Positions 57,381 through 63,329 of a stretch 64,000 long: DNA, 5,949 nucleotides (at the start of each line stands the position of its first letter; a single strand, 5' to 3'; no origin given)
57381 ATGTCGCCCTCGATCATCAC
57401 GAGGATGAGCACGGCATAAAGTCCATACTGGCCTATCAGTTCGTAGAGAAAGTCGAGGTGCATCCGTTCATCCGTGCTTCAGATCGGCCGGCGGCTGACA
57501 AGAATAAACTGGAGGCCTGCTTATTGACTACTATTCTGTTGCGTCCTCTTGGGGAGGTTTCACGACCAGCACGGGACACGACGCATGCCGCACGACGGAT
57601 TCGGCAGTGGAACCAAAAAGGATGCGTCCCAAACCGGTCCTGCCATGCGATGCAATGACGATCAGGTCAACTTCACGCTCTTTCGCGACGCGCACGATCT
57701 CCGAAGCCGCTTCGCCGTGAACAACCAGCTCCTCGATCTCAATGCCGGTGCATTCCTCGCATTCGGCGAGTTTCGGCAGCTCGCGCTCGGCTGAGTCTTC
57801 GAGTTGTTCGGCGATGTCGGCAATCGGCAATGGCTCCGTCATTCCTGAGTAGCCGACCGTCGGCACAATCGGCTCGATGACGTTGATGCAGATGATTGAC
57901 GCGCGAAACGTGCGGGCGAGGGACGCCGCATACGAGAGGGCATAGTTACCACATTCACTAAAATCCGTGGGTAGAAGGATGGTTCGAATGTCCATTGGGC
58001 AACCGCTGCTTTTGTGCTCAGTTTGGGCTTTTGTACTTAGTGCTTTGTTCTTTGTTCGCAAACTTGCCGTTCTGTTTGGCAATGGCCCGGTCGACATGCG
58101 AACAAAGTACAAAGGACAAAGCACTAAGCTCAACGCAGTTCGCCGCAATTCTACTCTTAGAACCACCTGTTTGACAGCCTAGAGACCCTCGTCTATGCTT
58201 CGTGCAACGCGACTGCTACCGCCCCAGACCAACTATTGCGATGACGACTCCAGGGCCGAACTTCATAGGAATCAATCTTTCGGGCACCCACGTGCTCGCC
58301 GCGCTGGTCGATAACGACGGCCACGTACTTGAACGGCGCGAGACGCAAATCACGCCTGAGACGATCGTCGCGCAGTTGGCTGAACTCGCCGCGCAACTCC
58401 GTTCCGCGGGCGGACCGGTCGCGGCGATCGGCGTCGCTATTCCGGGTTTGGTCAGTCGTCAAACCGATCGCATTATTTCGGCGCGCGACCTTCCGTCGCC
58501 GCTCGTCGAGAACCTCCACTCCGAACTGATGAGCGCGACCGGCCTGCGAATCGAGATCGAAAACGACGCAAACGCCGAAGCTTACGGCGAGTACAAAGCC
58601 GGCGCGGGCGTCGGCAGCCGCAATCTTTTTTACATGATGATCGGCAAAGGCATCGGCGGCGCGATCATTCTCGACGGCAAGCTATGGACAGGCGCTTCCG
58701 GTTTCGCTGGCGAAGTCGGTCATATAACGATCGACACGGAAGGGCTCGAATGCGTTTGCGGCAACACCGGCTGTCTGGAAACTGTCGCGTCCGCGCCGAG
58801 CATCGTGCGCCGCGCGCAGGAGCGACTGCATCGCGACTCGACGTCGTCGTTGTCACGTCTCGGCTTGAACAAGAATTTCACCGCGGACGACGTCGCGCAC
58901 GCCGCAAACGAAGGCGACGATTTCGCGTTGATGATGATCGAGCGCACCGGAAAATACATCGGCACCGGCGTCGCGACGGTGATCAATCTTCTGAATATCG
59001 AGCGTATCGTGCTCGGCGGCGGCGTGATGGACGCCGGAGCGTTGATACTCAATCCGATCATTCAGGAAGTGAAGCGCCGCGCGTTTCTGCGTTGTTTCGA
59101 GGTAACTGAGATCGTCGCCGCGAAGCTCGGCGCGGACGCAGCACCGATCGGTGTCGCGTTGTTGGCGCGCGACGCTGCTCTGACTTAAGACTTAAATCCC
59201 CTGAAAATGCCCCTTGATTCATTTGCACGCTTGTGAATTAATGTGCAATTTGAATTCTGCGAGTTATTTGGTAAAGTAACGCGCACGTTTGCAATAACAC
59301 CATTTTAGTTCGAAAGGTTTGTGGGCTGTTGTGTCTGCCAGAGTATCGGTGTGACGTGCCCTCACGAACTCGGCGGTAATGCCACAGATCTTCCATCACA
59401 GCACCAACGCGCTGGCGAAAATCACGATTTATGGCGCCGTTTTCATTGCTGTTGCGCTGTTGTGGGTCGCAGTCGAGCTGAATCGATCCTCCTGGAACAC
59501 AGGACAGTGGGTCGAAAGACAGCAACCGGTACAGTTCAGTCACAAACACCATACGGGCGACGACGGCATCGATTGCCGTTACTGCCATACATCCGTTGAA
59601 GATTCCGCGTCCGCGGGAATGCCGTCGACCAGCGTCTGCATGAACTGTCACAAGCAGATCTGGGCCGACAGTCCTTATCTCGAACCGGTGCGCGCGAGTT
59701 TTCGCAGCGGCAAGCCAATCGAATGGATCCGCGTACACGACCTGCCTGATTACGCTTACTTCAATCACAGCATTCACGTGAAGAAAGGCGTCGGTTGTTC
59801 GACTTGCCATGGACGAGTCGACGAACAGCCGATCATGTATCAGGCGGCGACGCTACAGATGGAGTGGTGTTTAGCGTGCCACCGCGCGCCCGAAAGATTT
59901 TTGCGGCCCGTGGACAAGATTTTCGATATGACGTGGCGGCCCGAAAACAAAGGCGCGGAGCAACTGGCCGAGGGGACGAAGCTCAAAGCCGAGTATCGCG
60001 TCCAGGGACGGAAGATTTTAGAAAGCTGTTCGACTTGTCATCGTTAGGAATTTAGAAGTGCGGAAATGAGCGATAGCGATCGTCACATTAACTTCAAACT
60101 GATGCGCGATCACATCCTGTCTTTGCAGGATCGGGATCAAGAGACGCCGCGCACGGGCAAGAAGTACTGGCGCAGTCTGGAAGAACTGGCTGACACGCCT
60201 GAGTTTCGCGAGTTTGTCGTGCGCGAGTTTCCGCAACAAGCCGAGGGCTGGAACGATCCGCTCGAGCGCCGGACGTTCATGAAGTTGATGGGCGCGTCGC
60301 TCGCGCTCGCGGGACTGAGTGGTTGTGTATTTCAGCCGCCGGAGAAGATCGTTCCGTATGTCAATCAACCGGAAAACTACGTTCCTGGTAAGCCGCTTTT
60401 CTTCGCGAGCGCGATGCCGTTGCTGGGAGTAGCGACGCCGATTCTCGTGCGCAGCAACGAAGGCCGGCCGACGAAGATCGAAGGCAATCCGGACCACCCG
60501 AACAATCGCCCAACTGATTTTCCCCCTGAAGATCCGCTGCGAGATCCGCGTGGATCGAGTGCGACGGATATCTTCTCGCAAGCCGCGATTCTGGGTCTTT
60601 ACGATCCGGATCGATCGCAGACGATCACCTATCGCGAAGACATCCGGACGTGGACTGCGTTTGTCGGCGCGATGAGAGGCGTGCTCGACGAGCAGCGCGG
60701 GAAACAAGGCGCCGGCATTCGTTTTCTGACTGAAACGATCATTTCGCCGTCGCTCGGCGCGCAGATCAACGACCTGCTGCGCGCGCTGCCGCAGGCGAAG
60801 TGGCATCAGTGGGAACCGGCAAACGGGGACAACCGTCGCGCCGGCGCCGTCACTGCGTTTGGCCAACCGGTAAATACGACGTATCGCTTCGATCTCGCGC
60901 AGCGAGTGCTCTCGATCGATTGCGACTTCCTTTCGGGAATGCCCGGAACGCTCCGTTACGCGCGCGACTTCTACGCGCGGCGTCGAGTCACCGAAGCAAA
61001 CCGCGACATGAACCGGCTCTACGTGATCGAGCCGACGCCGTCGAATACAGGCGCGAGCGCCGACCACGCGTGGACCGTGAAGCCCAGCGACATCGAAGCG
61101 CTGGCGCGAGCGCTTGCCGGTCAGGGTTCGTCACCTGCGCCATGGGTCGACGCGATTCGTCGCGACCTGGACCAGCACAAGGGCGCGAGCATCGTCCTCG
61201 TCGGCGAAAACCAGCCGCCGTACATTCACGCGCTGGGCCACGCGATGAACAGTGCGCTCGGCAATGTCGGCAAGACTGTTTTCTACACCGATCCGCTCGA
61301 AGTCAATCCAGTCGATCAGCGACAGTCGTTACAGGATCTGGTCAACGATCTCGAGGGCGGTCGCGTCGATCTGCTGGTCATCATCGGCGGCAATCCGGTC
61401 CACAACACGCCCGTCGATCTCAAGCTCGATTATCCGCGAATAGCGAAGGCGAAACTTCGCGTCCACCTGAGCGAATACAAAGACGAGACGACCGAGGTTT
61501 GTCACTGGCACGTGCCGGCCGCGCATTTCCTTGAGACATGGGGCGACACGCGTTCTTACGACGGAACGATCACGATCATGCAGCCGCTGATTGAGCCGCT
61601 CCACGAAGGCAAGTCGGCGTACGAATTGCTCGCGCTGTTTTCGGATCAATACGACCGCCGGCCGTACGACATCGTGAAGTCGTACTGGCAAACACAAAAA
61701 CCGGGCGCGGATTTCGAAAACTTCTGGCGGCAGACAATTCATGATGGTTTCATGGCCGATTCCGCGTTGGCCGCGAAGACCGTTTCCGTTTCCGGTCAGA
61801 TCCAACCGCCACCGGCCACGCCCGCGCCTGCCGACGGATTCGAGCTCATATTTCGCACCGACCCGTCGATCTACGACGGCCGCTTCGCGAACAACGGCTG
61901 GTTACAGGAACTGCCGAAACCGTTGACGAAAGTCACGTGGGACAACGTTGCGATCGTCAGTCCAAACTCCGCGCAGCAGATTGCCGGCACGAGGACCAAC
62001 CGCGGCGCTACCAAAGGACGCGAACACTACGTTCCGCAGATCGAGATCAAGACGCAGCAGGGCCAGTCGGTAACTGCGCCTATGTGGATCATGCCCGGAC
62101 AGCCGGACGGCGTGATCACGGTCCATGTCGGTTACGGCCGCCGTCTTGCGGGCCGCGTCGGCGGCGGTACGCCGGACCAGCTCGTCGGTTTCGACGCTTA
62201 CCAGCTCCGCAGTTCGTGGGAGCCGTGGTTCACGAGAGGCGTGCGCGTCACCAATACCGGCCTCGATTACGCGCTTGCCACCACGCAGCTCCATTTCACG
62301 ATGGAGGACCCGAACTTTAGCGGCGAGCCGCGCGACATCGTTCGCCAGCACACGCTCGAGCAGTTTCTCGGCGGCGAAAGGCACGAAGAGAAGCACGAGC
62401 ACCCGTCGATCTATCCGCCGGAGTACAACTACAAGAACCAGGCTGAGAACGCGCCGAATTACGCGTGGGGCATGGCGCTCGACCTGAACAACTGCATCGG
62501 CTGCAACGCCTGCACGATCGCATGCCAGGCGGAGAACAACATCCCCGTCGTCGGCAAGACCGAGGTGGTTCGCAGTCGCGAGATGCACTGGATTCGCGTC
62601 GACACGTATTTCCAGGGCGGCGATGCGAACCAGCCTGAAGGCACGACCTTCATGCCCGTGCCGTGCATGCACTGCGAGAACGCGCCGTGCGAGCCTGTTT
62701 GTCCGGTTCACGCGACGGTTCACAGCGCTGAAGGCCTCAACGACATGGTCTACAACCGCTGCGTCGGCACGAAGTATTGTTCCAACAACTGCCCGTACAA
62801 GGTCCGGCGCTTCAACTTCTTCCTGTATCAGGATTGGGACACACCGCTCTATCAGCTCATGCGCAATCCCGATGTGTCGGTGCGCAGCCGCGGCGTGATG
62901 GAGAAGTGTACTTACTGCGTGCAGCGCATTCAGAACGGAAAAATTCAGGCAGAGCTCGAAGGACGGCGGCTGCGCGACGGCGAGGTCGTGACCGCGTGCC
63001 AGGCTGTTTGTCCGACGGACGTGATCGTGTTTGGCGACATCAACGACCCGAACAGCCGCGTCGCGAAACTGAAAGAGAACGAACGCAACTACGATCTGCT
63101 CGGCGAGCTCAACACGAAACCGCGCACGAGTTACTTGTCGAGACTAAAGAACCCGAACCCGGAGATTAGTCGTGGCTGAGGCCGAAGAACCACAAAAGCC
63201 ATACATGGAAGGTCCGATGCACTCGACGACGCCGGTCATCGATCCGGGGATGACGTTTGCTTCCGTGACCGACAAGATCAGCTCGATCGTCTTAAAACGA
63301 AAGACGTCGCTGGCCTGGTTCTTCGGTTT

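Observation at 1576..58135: Most larger intergenic gaps carry a long hairpin whose arms are tandem 7-9 nt words, with a different word at different loci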

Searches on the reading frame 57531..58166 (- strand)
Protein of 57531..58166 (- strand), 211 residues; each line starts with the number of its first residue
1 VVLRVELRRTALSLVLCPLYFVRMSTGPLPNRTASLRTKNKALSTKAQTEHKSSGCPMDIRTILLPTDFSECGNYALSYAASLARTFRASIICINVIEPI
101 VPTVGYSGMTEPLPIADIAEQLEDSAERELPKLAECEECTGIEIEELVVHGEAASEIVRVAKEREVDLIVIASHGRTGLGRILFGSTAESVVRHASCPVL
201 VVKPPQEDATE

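Call 63: search_protein_families(library=pfam, proteins=[window:57531-58166:-], max_evalue=0.00001)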
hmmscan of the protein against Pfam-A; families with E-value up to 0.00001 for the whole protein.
window:57531-58166:- (211 aa): 1 family
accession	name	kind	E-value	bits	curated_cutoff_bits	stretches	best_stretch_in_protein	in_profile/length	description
PF00582.32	Usp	-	1e-35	123.8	24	1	61-203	3-141/141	Universal stress protein family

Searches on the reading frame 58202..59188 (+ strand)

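Call 63: search_protein_families(library=pfam, proteins=[window:58202-59188:+], max_evalue=0.00001)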
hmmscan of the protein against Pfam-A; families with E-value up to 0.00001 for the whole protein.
window:58202-59188:+ (328 aa): 1 family
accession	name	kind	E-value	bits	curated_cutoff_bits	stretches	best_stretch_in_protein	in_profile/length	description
PF00480.26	ROK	-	1.9e-69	234.9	22.9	1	22-324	2-293/294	ROK family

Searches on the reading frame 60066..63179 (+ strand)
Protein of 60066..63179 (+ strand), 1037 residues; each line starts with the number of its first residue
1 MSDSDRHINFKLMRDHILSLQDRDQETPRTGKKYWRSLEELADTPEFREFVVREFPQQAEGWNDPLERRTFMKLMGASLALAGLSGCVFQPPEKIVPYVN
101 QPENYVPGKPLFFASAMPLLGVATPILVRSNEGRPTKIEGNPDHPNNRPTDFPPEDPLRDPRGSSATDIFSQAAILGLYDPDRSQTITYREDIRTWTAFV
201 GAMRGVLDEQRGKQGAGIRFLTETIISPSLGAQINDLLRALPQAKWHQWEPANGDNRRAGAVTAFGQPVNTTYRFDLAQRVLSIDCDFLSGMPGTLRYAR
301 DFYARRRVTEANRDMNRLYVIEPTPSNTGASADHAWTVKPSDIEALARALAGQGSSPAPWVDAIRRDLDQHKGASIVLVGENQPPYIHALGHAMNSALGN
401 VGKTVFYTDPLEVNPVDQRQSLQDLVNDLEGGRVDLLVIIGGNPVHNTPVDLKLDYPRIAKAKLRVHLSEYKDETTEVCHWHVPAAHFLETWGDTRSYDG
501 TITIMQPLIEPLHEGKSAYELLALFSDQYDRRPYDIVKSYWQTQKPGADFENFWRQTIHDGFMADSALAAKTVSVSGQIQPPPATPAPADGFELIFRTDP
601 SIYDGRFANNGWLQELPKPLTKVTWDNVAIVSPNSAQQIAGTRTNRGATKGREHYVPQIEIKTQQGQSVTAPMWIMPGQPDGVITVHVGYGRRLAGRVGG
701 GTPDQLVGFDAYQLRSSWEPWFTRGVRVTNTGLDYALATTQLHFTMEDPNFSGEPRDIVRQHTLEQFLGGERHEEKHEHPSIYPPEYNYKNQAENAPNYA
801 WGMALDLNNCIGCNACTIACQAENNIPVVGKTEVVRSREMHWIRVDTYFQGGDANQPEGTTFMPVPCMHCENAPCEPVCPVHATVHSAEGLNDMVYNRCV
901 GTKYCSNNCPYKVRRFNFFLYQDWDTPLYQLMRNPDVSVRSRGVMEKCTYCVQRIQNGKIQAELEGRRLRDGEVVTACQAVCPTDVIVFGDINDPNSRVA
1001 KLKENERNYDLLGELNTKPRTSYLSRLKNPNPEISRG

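Call 63: search_protein_families(library=pfam, proteins=[window:60066-63179:+], max_evalue=0.00001)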
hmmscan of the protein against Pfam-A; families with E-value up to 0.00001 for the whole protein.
window:60066-63179:+ (1037 aa): 2 families
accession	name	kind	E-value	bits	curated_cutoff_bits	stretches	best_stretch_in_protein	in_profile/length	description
PF12838.12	Fer4_7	-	1.7e-11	44.8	27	1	809-883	1-52/52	4Fe-4S dicluster domain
PF13247.11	Fer4_11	-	1.7e-09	38.2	26.2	1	861-917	4-62/100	4Fe-4S dicluster domain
